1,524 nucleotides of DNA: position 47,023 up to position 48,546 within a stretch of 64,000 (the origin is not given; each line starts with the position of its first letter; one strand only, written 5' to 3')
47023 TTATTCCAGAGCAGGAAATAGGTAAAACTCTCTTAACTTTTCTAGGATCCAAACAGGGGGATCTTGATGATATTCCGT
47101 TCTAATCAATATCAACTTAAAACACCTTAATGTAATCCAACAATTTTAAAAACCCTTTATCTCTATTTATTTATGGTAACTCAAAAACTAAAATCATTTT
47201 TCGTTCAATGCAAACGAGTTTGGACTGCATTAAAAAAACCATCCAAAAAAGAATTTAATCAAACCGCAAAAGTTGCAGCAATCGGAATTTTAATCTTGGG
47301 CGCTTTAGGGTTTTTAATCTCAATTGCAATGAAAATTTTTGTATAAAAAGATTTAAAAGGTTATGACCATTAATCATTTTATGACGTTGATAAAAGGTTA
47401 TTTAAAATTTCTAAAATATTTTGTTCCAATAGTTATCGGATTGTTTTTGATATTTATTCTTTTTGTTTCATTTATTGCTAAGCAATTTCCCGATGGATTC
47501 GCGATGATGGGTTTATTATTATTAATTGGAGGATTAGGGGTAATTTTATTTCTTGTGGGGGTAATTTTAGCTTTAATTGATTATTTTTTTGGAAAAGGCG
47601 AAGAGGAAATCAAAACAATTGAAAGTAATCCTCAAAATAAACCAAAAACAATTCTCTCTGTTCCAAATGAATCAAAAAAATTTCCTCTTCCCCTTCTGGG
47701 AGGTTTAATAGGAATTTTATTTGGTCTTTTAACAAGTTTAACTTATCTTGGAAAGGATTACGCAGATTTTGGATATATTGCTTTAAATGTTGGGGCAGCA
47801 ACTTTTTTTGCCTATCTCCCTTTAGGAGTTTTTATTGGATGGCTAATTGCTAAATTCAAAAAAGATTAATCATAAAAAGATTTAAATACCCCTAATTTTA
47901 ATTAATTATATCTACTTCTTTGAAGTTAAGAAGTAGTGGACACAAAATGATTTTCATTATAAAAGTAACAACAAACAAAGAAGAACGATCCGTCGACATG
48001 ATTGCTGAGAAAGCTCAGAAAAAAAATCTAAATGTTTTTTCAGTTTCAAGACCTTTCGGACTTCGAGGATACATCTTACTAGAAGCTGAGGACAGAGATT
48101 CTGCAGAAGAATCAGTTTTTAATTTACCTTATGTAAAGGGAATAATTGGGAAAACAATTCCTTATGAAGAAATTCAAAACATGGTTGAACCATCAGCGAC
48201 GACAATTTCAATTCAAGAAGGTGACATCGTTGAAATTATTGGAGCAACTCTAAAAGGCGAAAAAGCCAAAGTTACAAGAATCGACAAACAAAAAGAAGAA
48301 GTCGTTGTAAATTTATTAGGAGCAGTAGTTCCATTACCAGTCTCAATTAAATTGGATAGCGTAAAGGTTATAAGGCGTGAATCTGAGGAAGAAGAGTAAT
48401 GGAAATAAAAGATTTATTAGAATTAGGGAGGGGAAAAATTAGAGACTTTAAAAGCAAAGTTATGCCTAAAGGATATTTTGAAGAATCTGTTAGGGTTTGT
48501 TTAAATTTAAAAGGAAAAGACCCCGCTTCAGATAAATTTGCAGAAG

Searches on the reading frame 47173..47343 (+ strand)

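Call 6: search_protein_families(library=pfam, proteins=[window:47173-47343:+], max_evalue=0.1)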
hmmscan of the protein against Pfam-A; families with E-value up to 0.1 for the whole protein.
window:47173-47343:+ (57 aa): 1 family
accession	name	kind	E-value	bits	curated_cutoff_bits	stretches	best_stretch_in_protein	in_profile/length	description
PF00584.25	SecE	-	2.4e-07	31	22.7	1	7-54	1-48/55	SecE/Sec61-gamma subunits of protein translocation complex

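Call 7: search_protein_families(library=ncbifam, proteins=[window:47173-47343:+], max_evalue=0.1)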
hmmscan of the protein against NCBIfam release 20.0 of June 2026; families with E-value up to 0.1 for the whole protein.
window:47173-47343:+ (57 aa): 9 families
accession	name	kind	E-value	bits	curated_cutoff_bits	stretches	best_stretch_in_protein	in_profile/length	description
TIGR00327.1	secE_euk_arch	equivalog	1.3e-18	66.5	36.2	1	4-55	4-55/61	protein translocase SEC61 complex subunit gamma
NF006909.0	PRK09400.1-4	equivalog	3.4e-17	62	86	1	2-52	4-54/61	preprotein translocase subunit SecE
NF006907.0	PRK09400.1-2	equivalog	2.6e-16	59.4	99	1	3-53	19-69/78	preprotein translocase subunit SecE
NF006908.0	PRK09400.1-3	equivalog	2.5e-11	43.2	97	1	2-53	15-62/71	preprotein translocase subunit SecE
NF006910.0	PRK09400.1-6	equivalog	4e-10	39.7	96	1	19-55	16-52/57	preprotein translocase subunit SecE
NF006912.0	PRK09400.2-3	equivalog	1.9e-07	30.8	126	1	10-53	21-64/69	preprotein translocase subunit SecE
NF006911.0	PRK09400.2-2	equivalog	3.5e-06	27.2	106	1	15-56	40-81/82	preprotein translocase subunit SecE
NF006906.0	PRK09400.1-1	equivalog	3.6e-06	26.4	95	1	5-55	9-59/62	preprotein translocase subunit SecE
NF047648.1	MIGRI_fam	equivalog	0.033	14.3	28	1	16-49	18-52/55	protein MIGRI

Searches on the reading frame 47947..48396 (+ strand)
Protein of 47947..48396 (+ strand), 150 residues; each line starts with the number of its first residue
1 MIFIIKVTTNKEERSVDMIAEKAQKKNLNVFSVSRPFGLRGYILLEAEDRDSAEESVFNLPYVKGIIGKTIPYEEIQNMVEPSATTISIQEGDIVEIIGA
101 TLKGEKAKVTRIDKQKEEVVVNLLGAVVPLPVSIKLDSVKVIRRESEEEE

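Call 6: search_protein_families(library=pfam, proteins=[window:47947-48396:+], max_evalue=0.1)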
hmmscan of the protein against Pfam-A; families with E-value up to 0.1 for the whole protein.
window:47947-48396:+ (150 aa): 4 families
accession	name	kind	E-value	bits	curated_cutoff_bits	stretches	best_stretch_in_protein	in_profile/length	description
PF03439.18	Spt5-NGN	-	6.3e-15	55.3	22.4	1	1-79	1-83/84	Early transcription elongation factor of RNA pol II, NGN section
PF00467.35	KOW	-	1.9e-05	24.7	22.3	1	91-121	1-31/32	KOW motif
PF03795.20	YCII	-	0.085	13.8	24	0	39-66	57-85/95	YCII-related domain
PF07653.23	SH3_2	-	0.098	12.8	21.8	0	76-103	5-28/55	Variant SH3 domain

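Call 7: search_protein_families(library=ncbifam, proteins=[window:47947-48396:+], max_evalue=0.1)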
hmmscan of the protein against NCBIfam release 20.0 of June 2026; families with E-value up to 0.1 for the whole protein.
window:47947-48396:+ (150 aa): 7 families
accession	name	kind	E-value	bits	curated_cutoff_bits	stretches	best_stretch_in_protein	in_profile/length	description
TIGR00405.1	KOW_elon_Spt5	equivalog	2.3e-40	138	69.95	1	3-146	1-144/145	transcription elongation factor Spt5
TIGR01956.2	NusG_myco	equivalog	6.1e-06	26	150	1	85-130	182-229/239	transcription termination/antitermination protein NusG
NF033641.1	antiterm_LoaP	exception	0.00015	21.9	125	1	41-123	54-148/166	antiterminator LoaP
NF033644.1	antiterm_UpxY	subfamily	0.0016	18.5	100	1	83-127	110-152/164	UpxY family transcription antiterminator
TIGR00922.1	nusG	equivalog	0.0036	17.1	135.7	1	41-137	59-167/172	transcription termination/antitermination protein NusG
TIGR01079.1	rplX_bact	equivalog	0.016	15.7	53.7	1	88-122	3-37/104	50S ribosomal protein L24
TIGR01080.1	rplX_A_E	equivalog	0.029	14.7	47.65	1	85-122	38-75/116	50S ribosomal protein L24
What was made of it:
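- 47947..48399 (+): spt5 (transcription elongation factor Spt5, NGN+KOW). Its stop TAA (48397-48399) shares one base with the ORF's ATG. TIGR00405 E=2.3e-40; PF03439 and PF00467 (calls 6, 7).
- Checked: The ORF 48399-48833 has no Pfam or NCBIfam hit (calls 6, 7).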

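Call 14: find_related_loci(query=window:47947-48396:+, collection=genome_contigs, flank=4000)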
Query window:47947-48396:+ (150 aa) in genome_contigs; peptide patterns used: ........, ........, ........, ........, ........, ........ (x = any residue, [..] = any of these).
507 stretches matched a pattern; 277 encode a relative of the query (tblastn E <= 1e-3); the best 80 are kept; 80 distinct loci.
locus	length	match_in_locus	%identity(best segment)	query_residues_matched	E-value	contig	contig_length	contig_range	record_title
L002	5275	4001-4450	87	1-150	3e-84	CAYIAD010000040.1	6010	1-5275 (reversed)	MAG TPA_asm: Candidatus Woesearchaeota archaeon isolate ERP119705_co1_747 genome assembly, contig: NODE_22021_length_601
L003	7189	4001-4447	85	1-149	2e-81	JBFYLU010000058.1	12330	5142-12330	MAG: Nanoarchaeota archaeon isolate PPR_0044 k121_5976037, whole genome shotgun sequence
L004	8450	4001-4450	84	1-150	2e-80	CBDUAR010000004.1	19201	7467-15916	MAG TPA_asm: uncultured archaeon isolate ERR2431951_metabat2_56 genome assembly, contig: ERZ23879989.652, whole genome s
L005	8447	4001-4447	82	1-149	2e-80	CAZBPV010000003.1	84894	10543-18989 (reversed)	MAG TPA_asm: Candidatus Woesearchaeota archaeon isolate binchicken_co364_679 genome assembly, contig: NODE_91_length_848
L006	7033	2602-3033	87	1-144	3e-80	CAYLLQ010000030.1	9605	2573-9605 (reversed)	MAG TPA_asm: Candidatus Woesearchaeota archaeon isolate SRP178699_co1_83 genome assembly, contig: NODE_9885_length_9605_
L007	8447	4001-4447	83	1-149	9e-80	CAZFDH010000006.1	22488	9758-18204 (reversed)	MAG TPA_asm: Candidatus Woesearchaeota archaeon isolate SRP329715_co1_134 genome assembly, contig: NODE_3303_length_2248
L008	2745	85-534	81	1-150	1e-80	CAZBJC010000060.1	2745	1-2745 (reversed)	MAG TPA_asm: Candidatus Woesearchaeota archaeon isolate binchicken_co256_53 genome assembly, contig: NODE_133887_length_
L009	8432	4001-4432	86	1-144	2e-80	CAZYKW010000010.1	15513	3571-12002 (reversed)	MAG TPA_asm: Candidatus Woesearchaeota archaeon isolate binchicken_co334_135 genome assembly, contig: NODE_6653_length_1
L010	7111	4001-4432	84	1-144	3e-78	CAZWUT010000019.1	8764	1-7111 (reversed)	MAG TPA_asm: Candidatus Woesearchaeota archaeon isolate binchicken_co100_462 genome assembly, contig: NODE_12955_length_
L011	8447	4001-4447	82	1-149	7e-78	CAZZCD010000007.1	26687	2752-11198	MAG TPA_asm: Candidatus Woesearchaeota archaeon isolate SRP068000_co1_158 genome assembly, contig: NODE_2135_length_2668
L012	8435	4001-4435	84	1-145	9e-78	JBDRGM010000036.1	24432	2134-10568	MAG: archaeon isolate MEGAHIT-group-1.433 k141_3190941, whole genome shotgun sequence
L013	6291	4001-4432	82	1-144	9e-78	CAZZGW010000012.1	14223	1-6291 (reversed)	MAG TPA_asm: Candidatus Woesearchaeota archaeon isolate SRP191223_co1_100 genome assembly, contig: NODE_4527_length_1422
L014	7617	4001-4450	82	1-150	8e-78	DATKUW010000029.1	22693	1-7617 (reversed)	MAG TPA_asm: Bacillota bacterium isolate SMAG_U14117 k141_547335, whole genome shotgun sequence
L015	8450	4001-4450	79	1-150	8e-77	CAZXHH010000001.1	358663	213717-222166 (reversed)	MAG TPA_asm: Candidatus Woesearchaeota archaeon isolate SRP220891_co1_51 genome assembly, contig: NODE_15_length_358663_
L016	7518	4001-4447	81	1-149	4e-77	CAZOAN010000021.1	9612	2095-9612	MAG TPA_asm: Candidatus Woesearchaeota archaeon isolate SRP178699_co1_144 genome assembly, contig: NODE_9874_length_9612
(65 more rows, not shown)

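Call 41: find_related_loci(query=window:47947-48396:+, collection=metagenome_contigs, flank=2000)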
Query window:47947-48396:+ (150 aa) in metagenome_contigs; peptide patterns used: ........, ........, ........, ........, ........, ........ (x = any residue, [..] = any of these).
600 stretches matched a pattern (row limit reached: there are more); 318 encode a relative of the query (tblastn E <= 1e-3); the best 80 are kept; 80 distinct loci.
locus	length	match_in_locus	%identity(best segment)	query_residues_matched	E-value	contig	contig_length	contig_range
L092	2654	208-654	91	1-149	8e-89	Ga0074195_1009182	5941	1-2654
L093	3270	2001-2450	87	1-150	1e-84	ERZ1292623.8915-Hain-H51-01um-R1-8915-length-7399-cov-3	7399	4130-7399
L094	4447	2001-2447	85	1-149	1e-80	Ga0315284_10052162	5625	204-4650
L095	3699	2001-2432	87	1-144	1e-80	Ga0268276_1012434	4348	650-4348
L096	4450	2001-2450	81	1-150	3e-80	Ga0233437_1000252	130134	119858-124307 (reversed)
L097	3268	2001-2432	85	1-144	2e-79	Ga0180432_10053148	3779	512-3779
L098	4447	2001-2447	81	1-149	6e-79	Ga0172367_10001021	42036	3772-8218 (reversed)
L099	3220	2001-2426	85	1-142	1e-78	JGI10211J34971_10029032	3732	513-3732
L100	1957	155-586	84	1-144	2e-81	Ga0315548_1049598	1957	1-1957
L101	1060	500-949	80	1-150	3e-84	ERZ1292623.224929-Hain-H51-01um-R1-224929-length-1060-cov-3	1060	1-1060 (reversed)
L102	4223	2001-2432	82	1-144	5e-78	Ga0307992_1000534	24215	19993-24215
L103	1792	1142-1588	81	1-149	7e-81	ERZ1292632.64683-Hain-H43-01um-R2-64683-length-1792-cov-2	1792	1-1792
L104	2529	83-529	80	1-149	5e-78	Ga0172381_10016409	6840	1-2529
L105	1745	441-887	82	1-149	5e-81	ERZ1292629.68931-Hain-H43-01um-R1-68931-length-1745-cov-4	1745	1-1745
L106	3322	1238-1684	81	1-149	4e-78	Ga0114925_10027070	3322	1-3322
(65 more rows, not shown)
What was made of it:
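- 47947..48399 (+): 76-91% identical to Spt5 in 160 related loci (calls 14, 41).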

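Call 54: find_encoding_contigs(protein=window:47947-48396:+, flank=1500, max_places=10)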
Protein window:47947-48396:+ (150 aa): 24 contigs read that carry it; 1 place shown.
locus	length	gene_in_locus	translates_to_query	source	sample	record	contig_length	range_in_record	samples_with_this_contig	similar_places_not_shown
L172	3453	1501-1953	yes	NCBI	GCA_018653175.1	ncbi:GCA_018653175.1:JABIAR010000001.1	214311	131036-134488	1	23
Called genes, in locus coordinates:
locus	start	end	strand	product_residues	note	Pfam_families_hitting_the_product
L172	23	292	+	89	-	-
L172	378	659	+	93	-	-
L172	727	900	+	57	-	PF00584:SecE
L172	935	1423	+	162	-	-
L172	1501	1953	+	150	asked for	PF03439:Spt5-NGN, PF00467:KOW (weak)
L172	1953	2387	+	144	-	-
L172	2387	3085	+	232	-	PF03946:Ribosomal_L11_N, PF00298:Ribosomal_L11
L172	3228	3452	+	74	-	PF01780:Ribosomal_L37ae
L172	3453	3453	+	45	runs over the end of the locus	PF23455:DUF7129 (weak)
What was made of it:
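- On Transposon/IS-like insertion with target-site duplication: No presence/absence variants among 24 contigs with identical Spt5 (call 54).
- No ORF-less allele was seen among 24 contigs carrying the identical Spt5 (call 54). No presence/absence polymorphism within the population (call 54).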
